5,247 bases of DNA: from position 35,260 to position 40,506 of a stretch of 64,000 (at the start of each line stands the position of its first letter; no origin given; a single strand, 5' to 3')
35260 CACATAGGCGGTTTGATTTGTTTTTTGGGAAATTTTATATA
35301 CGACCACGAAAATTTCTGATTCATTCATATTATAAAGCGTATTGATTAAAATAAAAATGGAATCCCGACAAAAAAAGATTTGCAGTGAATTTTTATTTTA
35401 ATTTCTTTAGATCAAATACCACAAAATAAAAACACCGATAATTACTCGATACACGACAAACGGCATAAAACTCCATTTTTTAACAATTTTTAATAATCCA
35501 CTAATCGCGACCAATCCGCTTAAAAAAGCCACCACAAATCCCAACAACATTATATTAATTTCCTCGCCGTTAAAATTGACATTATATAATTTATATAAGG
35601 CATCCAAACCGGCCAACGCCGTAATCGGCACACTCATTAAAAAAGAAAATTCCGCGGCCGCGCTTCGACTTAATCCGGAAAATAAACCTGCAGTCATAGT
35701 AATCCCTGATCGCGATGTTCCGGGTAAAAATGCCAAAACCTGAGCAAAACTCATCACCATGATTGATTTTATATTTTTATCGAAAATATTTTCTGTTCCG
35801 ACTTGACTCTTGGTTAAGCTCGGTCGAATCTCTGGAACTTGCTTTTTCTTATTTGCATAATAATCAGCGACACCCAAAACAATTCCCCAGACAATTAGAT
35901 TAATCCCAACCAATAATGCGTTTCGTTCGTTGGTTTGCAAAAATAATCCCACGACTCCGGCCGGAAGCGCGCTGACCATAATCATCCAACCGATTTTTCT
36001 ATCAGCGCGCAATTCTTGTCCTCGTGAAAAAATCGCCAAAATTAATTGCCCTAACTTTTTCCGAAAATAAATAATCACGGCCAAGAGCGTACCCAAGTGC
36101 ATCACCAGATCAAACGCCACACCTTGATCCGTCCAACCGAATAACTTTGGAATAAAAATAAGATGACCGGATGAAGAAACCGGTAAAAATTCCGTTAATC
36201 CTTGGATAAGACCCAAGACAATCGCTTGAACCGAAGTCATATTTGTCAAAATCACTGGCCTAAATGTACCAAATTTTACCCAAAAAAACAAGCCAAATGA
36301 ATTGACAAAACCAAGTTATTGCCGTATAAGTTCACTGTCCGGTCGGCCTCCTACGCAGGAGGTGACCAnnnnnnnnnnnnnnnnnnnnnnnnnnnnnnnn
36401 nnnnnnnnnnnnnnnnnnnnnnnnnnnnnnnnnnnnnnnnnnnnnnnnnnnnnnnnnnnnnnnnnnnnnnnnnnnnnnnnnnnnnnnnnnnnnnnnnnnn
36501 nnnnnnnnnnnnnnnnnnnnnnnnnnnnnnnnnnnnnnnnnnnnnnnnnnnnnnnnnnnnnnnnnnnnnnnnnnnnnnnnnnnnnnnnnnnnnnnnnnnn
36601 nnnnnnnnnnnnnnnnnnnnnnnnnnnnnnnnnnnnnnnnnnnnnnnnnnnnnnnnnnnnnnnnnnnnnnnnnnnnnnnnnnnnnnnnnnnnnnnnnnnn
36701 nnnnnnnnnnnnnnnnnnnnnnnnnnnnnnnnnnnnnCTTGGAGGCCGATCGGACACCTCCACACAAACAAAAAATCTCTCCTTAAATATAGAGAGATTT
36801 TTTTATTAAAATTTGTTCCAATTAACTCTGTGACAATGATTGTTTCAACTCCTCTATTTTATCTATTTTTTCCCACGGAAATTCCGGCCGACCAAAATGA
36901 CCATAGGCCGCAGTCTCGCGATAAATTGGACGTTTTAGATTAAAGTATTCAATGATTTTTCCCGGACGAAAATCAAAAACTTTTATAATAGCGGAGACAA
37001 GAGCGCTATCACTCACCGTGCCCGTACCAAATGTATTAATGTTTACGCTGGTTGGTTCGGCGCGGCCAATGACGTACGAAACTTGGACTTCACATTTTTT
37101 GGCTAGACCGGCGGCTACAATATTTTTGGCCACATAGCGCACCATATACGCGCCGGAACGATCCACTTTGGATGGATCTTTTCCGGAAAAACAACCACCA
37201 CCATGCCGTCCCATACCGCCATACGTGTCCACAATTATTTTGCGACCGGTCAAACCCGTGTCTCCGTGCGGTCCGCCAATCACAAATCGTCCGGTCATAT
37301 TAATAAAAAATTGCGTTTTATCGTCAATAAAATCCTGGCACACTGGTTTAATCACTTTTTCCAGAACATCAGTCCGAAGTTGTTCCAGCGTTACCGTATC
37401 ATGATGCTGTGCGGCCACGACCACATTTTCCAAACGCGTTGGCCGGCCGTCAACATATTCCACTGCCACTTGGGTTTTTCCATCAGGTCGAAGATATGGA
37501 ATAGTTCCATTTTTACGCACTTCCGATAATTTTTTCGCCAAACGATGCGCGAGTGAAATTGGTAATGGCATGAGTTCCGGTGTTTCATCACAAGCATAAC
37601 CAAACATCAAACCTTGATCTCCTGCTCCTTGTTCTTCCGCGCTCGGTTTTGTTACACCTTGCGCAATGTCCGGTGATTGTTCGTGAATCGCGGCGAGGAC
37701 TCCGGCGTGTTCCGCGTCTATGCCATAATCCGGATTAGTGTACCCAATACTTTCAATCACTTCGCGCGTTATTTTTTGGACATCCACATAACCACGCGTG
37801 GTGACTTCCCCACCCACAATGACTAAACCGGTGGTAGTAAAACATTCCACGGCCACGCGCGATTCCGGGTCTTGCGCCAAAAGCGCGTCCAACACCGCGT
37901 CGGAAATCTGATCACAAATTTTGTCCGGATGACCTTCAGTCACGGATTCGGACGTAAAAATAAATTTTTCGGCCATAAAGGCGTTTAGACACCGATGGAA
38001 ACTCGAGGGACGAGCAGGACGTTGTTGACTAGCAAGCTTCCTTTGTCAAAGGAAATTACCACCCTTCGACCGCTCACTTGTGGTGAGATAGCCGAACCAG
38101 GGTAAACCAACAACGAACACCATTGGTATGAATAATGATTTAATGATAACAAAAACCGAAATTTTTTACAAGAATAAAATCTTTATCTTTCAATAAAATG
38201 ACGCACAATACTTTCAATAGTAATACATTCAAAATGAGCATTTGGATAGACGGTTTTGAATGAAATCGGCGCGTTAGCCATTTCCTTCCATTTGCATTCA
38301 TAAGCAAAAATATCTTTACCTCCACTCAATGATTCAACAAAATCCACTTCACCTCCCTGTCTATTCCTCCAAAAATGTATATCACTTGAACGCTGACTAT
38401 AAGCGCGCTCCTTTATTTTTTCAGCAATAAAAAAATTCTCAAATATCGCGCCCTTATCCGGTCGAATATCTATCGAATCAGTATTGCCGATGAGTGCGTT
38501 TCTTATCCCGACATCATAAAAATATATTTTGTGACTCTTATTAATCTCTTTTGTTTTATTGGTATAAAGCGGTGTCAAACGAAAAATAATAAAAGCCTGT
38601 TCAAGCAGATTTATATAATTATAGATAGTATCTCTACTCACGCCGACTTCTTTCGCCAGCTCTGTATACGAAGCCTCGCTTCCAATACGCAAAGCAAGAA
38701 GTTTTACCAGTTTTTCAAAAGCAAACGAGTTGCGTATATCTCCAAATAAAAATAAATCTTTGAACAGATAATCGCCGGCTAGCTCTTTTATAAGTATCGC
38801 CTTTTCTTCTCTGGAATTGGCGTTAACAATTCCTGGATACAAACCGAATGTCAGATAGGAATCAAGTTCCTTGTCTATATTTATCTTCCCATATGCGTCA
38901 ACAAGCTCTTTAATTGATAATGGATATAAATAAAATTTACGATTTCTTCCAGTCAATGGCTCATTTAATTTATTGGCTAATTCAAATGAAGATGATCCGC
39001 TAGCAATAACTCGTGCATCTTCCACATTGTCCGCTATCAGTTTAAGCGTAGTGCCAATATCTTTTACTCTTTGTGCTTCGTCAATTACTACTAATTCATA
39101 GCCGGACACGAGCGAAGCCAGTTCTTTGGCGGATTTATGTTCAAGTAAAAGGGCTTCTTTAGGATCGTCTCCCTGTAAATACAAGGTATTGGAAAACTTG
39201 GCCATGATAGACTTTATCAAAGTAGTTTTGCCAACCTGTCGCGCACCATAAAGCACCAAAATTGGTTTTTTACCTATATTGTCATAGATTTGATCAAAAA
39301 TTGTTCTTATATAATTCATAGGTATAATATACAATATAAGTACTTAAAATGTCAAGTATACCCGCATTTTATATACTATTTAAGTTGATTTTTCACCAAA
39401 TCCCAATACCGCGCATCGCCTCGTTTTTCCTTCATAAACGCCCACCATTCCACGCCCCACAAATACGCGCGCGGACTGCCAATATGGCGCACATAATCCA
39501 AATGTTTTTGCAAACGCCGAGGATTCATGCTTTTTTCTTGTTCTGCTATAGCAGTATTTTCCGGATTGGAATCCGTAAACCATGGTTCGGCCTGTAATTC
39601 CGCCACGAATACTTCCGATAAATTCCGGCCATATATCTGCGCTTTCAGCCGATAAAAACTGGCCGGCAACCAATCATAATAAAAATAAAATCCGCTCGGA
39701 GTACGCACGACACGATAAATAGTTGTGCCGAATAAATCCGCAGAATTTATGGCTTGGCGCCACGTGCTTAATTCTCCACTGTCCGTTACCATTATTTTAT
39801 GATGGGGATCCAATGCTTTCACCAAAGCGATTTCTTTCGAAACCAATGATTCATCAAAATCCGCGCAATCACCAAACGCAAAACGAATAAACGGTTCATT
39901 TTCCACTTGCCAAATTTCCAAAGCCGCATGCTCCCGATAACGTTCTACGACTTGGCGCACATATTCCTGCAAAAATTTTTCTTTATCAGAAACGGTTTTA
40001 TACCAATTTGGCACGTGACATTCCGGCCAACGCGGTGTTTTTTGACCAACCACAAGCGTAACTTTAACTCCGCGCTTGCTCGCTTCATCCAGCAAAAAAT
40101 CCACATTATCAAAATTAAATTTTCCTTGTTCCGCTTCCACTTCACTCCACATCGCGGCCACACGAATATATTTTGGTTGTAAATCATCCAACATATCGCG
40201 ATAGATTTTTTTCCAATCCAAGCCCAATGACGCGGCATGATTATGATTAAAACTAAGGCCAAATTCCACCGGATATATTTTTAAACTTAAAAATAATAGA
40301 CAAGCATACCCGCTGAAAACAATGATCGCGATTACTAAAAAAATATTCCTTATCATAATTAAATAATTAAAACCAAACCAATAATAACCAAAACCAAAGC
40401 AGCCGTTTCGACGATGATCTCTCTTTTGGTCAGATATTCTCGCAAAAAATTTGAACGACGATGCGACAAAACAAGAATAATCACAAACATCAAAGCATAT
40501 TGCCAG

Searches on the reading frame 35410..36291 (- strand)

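Call 22: search_protein_families(library=pfam, proteins=[window:35410-36291:-], max_evalue=0.0001)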
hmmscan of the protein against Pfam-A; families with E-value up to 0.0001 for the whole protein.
window:35410-36291:- (294 aa): 1 family
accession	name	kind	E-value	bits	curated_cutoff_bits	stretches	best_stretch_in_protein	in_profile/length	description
PF02673.24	BacA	-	4.7e-73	246.5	33.4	1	23-287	1-256/257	Bacitracin resistance protein BacA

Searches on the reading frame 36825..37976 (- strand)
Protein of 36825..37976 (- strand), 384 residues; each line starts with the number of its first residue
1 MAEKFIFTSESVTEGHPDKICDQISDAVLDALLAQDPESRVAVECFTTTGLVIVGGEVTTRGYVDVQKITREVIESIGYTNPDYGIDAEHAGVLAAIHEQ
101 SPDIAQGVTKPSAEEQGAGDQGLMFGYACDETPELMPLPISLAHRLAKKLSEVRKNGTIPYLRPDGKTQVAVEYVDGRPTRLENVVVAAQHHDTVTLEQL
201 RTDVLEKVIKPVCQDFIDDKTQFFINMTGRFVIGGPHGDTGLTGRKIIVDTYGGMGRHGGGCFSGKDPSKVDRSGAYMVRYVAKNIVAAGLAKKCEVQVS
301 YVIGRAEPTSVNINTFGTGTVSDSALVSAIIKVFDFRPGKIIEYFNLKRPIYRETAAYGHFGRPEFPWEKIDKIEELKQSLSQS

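Call 22: search_protein_families(library=pfam, proteins=[window:36825-37976:-], max_evalue=0.0001)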
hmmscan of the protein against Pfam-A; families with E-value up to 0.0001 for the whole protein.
window:36825-37976:- (384 aa): 3 families
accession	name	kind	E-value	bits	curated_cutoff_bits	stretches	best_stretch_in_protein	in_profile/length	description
PF02773.21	S-AdoMet_synt_C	-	1e-68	230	25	1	233-370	1-138/138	S-adenosylmethionine synthetase, C-terminal domain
PF02772.21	S-AdoMet_synt_M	-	5.3e-49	165.8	29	1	115-231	1-120/120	S-adenosylmethionine synthetase, central domain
PF00438.25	S-AdoMet_synt_N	-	3.3e-43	146.7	33.1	1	4-102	1-99/99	S-adenosylmethionine synthetase, N-terminal domain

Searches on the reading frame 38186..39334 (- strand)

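Call 22: search_protein_families(library=pfam, proteins=[window:38186-39334:-], max_evalue=0.0001)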
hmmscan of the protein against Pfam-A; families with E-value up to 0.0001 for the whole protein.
window:38186-39334:- (383 aa): 5 families
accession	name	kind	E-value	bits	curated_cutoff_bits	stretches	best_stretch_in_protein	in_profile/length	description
PF13635.12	DUF4143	-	2.9e-41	141.3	28.1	1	193-349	3-159/160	Domain of unknown function (DUF4143)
PF13173.12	AAA_14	-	1.7e-28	99.6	27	1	23-144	2-128/129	AAA domain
PF08279.18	HTH_11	-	3.9e-06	27.1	25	1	221-249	16-44/55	HTH domain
PF13730.12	HTH_36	-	1.9e-05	24.8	25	1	221-247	26-52/55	Helix-turn-helix domain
PF13401.12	AAA_22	-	2.3e-05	25.1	27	0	23-50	5-32/130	AAA domain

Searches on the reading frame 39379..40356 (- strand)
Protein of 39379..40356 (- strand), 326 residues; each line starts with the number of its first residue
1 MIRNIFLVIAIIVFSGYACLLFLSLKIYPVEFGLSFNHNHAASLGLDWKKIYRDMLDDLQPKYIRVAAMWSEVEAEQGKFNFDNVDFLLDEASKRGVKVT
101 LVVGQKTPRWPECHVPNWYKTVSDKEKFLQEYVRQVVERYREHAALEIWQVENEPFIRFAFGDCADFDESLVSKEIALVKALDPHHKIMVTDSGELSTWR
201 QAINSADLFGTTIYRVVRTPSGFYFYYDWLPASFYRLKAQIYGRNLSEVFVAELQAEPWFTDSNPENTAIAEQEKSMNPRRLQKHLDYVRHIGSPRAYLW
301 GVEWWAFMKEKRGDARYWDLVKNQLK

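Call 22: search_protein_families(library=pfam, proteins=[window:39379-40356:-], max_evalue=0.0001)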
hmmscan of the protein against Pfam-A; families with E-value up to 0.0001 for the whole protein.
window:39379-40356:- (326 aa): 3 families
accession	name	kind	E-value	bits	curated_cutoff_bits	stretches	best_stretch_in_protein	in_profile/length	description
PF00331.26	Glyco_hydro_10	-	8.4e-09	35.5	22.1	1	70-156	47-130/311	Glycosyl hydrolase family 10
PF02449.21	Glyco_hydro_42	-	5.1e-08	33.1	21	1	48-155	12-138/376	Beta-galactosidase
PF00150.24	Cellulase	-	5.7e-07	29.7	23.5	1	54-205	28-176/272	Cellulase (glycosyl hydrolase family 5)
